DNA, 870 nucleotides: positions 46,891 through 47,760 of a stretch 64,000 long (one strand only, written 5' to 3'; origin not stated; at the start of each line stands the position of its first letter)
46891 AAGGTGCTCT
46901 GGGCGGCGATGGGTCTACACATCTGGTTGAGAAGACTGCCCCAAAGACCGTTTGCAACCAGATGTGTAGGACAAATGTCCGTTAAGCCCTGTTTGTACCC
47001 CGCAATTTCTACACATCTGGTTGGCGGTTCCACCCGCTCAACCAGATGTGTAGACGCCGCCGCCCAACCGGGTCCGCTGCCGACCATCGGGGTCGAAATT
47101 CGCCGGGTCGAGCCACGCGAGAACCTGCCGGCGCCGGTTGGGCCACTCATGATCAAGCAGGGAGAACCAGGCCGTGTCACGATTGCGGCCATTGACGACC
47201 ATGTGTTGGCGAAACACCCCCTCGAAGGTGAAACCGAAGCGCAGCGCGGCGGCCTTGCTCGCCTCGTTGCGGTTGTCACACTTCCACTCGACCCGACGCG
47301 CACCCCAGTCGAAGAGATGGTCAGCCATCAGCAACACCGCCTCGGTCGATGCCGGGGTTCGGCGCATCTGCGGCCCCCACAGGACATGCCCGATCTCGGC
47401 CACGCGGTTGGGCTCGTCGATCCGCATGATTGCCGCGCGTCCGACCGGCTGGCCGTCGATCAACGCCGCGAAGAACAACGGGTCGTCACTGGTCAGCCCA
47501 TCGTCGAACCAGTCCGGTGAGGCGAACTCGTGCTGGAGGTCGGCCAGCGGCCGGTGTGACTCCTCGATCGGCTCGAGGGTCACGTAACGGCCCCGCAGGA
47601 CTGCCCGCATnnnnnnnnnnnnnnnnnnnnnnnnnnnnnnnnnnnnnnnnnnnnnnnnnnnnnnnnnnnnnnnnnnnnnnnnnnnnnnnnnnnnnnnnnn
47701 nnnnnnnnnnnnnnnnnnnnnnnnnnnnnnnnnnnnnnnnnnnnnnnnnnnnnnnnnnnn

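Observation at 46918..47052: Dispersed 135-136 bp element with 13-nt terminal inverted repeats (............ core): MITE-like family, best copy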

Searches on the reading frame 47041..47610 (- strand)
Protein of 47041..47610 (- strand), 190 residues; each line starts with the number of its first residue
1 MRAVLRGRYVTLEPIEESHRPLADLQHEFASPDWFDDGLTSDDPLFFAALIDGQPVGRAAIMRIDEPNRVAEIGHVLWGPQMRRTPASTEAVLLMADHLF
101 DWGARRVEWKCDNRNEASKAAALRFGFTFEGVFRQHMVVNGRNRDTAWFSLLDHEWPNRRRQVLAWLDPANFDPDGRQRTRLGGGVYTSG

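Call 26: find_homologous_proteins(query=window:47041-47610:-, max_evalue=1e-20)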
Query window:47041-47610:- (190 aa): 7920 proteins with E <= 1e-20 among 8000 candidates; the best 120 are listed.
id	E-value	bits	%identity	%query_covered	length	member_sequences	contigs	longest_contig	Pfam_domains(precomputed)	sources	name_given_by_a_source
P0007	7.7e-128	442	100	100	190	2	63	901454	PF13302.14,PF00583.32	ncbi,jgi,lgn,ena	ncbi:MAG: GNAT family protein [Candidatus Nanopelagicales bacterium]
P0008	3.8e-105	368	85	100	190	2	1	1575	PF13302.14,PF00583.32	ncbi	-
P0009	1.3e-81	291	72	94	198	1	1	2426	PF13302.14,PF00583.32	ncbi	-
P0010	2.3e-75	270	66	95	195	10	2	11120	PF13302.14,PF00583.32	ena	-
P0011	6.7e-75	269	67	94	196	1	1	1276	PF13302.14,PF00583.32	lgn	-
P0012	8.5e-75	269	68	94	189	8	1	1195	PF13302.14,PF00583.32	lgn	-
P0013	1.4e-74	268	67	93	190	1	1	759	PF13302.14,PF00583.32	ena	-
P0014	1.4e-74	268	66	95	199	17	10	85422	PF13302.14,PF00583.32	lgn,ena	-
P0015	3.3e-74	267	65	94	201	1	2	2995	PF13302.14,PF00583.32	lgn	-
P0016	4.1e-74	266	66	93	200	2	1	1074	PF13302.14,PF00583.32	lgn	-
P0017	9.7e-74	265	63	95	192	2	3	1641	PF13302.14,PF00583.32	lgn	-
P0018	1.2e-73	265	66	95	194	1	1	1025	PF13302.14,PF00583.32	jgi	jgi:RimJ/RimL family protein N-acetyltransferase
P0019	3.3e-73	263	66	94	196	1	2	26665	PF13302.14,PF00583.32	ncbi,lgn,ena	-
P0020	4.2e-73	263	65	94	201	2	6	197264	PF13302.14,PF00583.32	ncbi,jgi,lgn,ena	-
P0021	5.5e-73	263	65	95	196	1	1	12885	PF13302.14,PF00583.32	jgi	jgi:RimJ/RimL family protein N-acetyltransferase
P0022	1.0e-72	262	65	94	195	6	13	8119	PF13302.14,PF00583.32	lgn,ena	-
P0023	1.6e-72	261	68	89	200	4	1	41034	PF13302.14,PF00583.32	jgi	jgi:RimJ/RimL family protein N-acetyltransferase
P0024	2.4e-72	261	63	94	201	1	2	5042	PF13302.14,PF00583.32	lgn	-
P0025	2.5e-72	261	65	94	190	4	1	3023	PF13302.14,PF00583.32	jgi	-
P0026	2.5e-72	261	62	96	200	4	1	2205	PF13302.14,PF00583.32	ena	-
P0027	3.1e-72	260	68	93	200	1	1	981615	PF13302.14,PF00583.32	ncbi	-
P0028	6.2e-72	259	66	91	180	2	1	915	PF13302.14,PF00583.32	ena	-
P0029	1.5e-71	258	66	95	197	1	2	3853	PF13302.14,PF00583.32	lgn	-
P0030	1.9e-71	258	64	95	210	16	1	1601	PF13302.14,PF00583.32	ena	-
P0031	2.4e-71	257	74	80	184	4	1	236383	PF13302.14,PF00583.32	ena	-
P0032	2.8e-71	257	64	95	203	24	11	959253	PF13302.14,PF00583.32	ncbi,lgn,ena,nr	ncbi:MAG: GNAT family N-acetyltransferase [Actinobacteria bacterium]|nr:GNAT family N-acetyltransfer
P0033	1.5e-70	255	65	92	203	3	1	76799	PF13302.14,PF00583.32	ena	-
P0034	1.7e-70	255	64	94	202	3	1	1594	PF13302.14,PF00583.32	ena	-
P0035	2.2e-70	254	62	95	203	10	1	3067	PF13302.14,PF00583.32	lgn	-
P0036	3.5e-70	254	64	94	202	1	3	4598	PF13302.14,PF00583.32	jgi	jgi:RimJ/RimL family protein N-acetyltransferase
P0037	4.1e-70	253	65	94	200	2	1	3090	PF13302.14,PF00583.32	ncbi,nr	ncbi:MAG TPA: GNAT family protein [Actinomycetota bacterium]|nr:GNAT family protein [Actinomycetota 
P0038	8.8e-70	252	63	94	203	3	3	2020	PF13302.14,PF00583.32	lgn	-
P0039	1.7e-69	251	62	94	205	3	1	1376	PF13302.14,PF00583.32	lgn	-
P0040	6.3e-69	249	62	94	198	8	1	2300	PF13302.14,PF00583.32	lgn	-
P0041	1.9e-68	248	63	94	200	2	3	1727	PF13302.14,PF00583.32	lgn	-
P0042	3.8e-68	247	61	97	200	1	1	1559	PF13302.14,PF00583.32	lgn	-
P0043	5.1e-68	246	63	94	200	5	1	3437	PF13302.14,PF00583.32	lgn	-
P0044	9.6e-68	246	61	95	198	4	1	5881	PF13302.14,PF00583.32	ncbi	-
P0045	1.2e-67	245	63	91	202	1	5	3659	PF13302.14,PF00583.32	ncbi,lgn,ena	-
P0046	2.3e-67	244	63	91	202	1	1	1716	PF13302.14,PF00583.32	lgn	-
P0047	4.2e-67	244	61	95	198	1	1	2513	PF13302.14,PF00583.32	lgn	-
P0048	5.4e-67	243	61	95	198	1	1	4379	PF13302.14,PF00583.32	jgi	jgi:RimJ/RimL family protein N-acetyltransferase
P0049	8.5e-67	243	61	95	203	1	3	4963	PF13302.14,PF00583.32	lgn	-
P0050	8.5e-67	242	65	93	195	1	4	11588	PF13302.14,PF00583.32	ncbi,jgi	jgi:RimJ/RimL family protein N-acetyltransferase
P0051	1.1e-66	242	59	96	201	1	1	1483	PF13302.14,PF00583.32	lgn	-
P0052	1.4e-66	242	66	87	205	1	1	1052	PF13302.14,PF00583.32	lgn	-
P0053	2.2e-66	241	63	94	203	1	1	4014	PF13302.14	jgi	jgi:RimJ/RimL family protein N-acetyltransferase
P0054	2.2e-66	241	61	95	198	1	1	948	PF13302.14,PF00583.32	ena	-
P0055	3.5e-66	240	60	94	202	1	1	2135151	PF13302.14,PF00583.32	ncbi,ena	-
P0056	8.9e-66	239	63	94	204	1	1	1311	PF13302.14,PF00583.32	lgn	-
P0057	1.7e-65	238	61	95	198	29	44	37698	PF13302.14,PF00583.32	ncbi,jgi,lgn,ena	jgi:RimJ/RimL family protein N-acetyltransferase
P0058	1.7e-65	238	63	94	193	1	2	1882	PF13302.14,PF00583.32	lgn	-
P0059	2.0e-62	228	58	94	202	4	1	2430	PF13302.14,PF00583.32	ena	-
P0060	1.7e-59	219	80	65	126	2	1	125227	PF13302.14,PF00583.32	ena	-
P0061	3.7e-56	208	53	96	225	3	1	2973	PF13302.14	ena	-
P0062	4.0e-55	204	51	99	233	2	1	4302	PF13302.14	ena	-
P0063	8.0e-55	203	60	79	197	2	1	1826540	PF13302.14,PF00583.32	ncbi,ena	-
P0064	9.0e-55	203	52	95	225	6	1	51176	PF13302.14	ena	-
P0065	1.2e-54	203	51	95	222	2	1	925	PF13302.14,PF00583.32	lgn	-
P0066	1.3e-54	203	51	95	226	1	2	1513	PF13420.14,PF13302.14,PF00583.32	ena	-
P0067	1.3e-54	203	53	96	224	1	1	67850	PF13302.14,PF00583.32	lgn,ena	-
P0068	1.4e-54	203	50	99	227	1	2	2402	PF13302.14,PF00583.32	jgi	jgi:RimJ/RimL family protein N-acetyltransferase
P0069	1.5e-54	203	50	95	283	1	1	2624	PF13420.14,PF13302.14,PF00583.32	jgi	jgi:RimJ/RimL family protein N-acetyltransferase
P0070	2.2e-54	202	51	95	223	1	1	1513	PF13302.14,PF00583.32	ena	-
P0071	2.5e-54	202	51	96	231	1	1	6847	PF13302.14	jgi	jgi:RimJ/RimL family protein N-acetyltransferase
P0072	2.8e-54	202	52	95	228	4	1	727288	PF13302.14,PF00583.32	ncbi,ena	-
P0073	2.8e-54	202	53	97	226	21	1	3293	PF13302.14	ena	-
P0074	4.9e-54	201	50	95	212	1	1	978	PF13302.14,PF00583.32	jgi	jgi:RimJ/RimL family protein N-acetyltransferase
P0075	5.7e-54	201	65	74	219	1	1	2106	PF13302.14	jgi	jgi:RimJ/RimL family protein N-acetyltransferase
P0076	6.6e-54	200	51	94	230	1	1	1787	PF13302.14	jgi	jgi:RimJ/RimL family protein N-acetyltransferase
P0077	6.8e-54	200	62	78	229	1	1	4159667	PF13302.14,PF00583.32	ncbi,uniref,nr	ncbi:GNAT family N-acetyltransferase [Brevibacterium spongiae]|uniref:GNAT family N-acetyltransferas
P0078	7.7e-54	200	53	95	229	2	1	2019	PF13302.14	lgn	-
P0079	8.7e-54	200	50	95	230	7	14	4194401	PF13302.14,PF00583.32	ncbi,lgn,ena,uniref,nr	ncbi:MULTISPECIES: GNAT family N-acetyltransferase [unclassified Brevibacterium]|uniref:GNAT family 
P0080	8.9e-54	200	52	95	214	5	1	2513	PF13302.14,PF00583.32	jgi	jgi:RimJ/RimL family protein N-acetyltransferase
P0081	9.0e-54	200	51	95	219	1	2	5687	PF13302.14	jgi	jgi:RimJ/RimL family protein N-acetyltransferase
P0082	9.2e-54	200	51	93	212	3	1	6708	PF13302.14,PF00583.32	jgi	jgi:RimJ/RimL family protein N-acetyltransferase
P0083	9.4e-54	200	52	95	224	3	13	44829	PF13302.14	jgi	jgi:RimJ/RimL family protein N-acetyltransferase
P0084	1.2e-53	200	50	99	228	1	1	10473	PF13302.14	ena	-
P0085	1.3e-53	199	50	97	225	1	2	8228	PF13302.14,PF00583.32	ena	-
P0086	1.5e-53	199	53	94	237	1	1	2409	PF13302.14,PF00583.32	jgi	jgi:RimJ/RimL family protein N-acetyltransferase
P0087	1.5e-53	199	49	96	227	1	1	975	PF13302.14,PF00583.32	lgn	-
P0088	1.8e-53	199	49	96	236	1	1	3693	PF13302.14,PF00583.32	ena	-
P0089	1.9e-53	199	51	95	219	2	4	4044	PF13302.14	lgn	-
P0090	2.0e-53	199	50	95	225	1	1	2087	PF13420.14,PF13302.14,PF00583.32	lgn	-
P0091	2.2e-53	199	52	95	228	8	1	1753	PF13302.14,PF00583.32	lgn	-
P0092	2.3e-53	199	63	78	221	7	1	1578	PF13302.14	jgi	jgi:RimJ/RimL family protein N-acetyltransferase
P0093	2.4e-53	199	51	95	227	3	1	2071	PF13302.14,PF00583.32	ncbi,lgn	-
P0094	2.8e-53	198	50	95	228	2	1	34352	PF13302.14,PF00583.32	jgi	jgi:RimJ/RimL family protein N-acetyltransferase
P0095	3.0e-53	198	51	95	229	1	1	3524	PF13302.14,PF00583.32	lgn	-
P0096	3.0e-53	198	51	95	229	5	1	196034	PF13302.14,PF00583.32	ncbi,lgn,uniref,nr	ncbi:GNAT family N-acetyltransferase [Brevibacterium oceani]|uniref:GNAT family N-acetyltransferase 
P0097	3.2e-53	198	52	94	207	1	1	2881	PF13302.14,PF00583.32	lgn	-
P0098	4.1e-53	198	50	95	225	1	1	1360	PF13302.14,PF00583.32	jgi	jgi:RimJ/RimL family protein N-acetyltransferase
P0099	4.5e-53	198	50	95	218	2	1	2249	PF13302.14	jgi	-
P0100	5.5e-53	197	50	95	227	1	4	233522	PF13302.14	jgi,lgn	-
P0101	5.9e-53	197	49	96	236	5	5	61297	PF13302.14,PF00583.32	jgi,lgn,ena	jgi:RimJ/RimL family protein N-acetyltransferase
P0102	6.0e-53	197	61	80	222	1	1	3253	PF13302.14,PF00583.32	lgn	-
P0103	6.1e-53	197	50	96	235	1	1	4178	PF13302.14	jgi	jgi:RimJ/RimL family protein N-acetyltransferase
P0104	6.4e-53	197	50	95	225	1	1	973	PF13302.14,PF00583.32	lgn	-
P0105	7.4e-53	197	51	95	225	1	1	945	PF13302.14,PF00583.32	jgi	jgi:RimJ/RimL family protein N-acetyltransferase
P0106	9.5e-53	197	50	95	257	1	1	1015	PF13302.14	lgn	-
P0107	9.8e-53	197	51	95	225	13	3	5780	PF13302.14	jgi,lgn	jgi:RimJ/RimL family protein N-acetyltransferase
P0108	9.9e-53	197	50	96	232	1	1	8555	PF13302.14,PF00583.32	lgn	-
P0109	1.0e-52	197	50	95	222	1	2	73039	PF13302.14,PF00583.32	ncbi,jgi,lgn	jgi:RimJ/RimL family protein N-acetyltransferase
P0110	1.1e-52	196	53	94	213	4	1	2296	PF13302.14,PF00583.32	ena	-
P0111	1.3e-52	196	50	96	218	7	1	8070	PF13302.14,PF00583.32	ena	-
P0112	1.3e-52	196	50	95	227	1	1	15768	PF13302.14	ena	-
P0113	1.4e-52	196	50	96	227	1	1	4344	PF13302.14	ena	-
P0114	1.4e-52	196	49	95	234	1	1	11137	PF13302.14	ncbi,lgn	-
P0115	1.4e-52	196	50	95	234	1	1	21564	PF13302.14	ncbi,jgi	-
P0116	1.6e-52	196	50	95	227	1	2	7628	PF13420.14,PF13302.14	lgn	-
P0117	1.6e-52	196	51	95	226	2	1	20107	PF13302.14,PF00583.32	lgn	-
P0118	1.6e-52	196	50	96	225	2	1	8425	PF13302.14,PF00583.32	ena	-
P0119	1.6e-52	196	53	95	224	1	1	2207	PF13302.14,PF00583.32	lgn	-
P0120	1.9e-52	196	50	97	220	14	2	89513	PF13302.14,PF00583.32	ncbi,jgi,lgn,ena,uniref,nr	ncbi:GNAT family protein [Labrys sp. ZIDIC5]|uniref:GNAT family N-acetyltransferase n=1 Tax=Labrys s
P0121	1.9e-52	196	61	78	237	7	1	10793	PF13302.14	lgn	-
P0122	2.0e-52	196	49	95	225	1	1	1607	PF13302.14,PF00583.32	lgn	-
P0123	2.2e-52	195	51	95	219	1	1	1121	PF13302.14,PF00583.32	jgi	jgi:RimJ/RimL family protein N-acetyltransferase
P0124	2.2e-52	195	49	96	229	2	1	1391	PF13302.14,PF00583.32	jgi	jgi:RimJ/RimL family protein N-acetyltransferase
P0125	2.4e-52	195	50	95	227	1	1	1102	PF13302.14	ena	-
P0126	2.5e-52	195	60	79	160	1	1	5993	PF13302.14,PF00583.32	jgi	jgi:RimJ/RimL family protein N-acetyltransferase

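Call 28: find_encoding_contigs(protein=P0008, flank=3000, max_places=3)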
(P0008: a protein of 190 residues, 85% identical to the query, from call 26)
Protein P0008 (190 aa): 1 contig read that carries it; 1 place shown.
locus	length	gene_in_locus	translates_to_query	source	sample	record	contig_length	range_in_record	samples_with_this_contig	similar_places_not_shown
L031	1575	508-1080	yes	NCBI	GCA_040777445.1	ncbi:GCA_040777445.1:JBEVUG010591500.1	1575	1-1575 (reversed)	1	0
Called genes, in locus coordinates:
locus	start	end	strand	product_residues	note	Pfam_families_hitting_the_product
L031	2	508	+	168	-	?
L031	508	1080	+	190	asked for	PF00583:Acetyltransf_1, PF13302:Acetyltransf_3 (weak)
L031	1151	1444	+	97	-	PF17844:SCP_3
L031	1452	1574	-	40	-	?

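Call 29: find_encoding_contigs(protein=P0031, flank=10000, max_places=2)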
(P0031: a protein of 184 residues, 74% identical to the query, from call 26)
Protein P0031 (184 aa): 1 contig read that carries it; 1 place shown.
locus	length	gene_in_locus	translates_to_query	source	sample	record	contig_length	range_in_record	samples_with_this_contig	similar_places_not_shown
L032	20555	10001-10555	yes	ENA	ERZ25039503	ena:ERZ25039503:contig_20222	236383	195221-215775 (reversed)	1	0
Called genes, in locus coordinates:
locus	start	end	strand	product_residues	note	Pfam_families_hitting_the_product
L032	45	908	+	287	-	PF01259:SAICAR_synt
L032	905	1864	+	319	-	PF01073:3Beta_HSD, PF01370:Epimerase, PF02719:Polysacc_synt_2, PF04321:RmlD_sub_bind, PF08659:KR (weak), PF13460:NAD_binding_10, PF16363:GDP_Man_Dehyd, PF07993:NAD_binding_4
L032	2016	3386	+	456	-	PF10009:DUF2252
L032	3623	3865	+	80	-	PF02700:PurS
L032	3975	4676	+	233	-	PF01925:TauE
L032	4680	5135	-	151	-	PF04075:F420H2_quin_red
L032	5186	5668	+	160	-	PF00583:Acetyltransf_1, PF13673:Acetyltransf_10 (weak), PF13508:Acetyltransf_7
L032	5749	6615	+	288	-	PF00582:Usp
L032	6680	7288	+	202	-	PF00117:GATase (weak), PF07685:GATase_3, PF13507:GATase_5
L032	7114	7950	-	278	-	-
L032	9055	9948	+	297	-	PF00586:AIRS (faint)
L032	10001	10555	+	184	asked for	PF00583:Acetyltransf_1, PF13302:Acetyltransf_3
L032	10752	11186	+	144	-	PF00390:malic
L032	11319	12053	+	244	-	PF03949:Malic_M (faint)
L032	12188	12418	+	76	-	PF03949:Malic_M (weak)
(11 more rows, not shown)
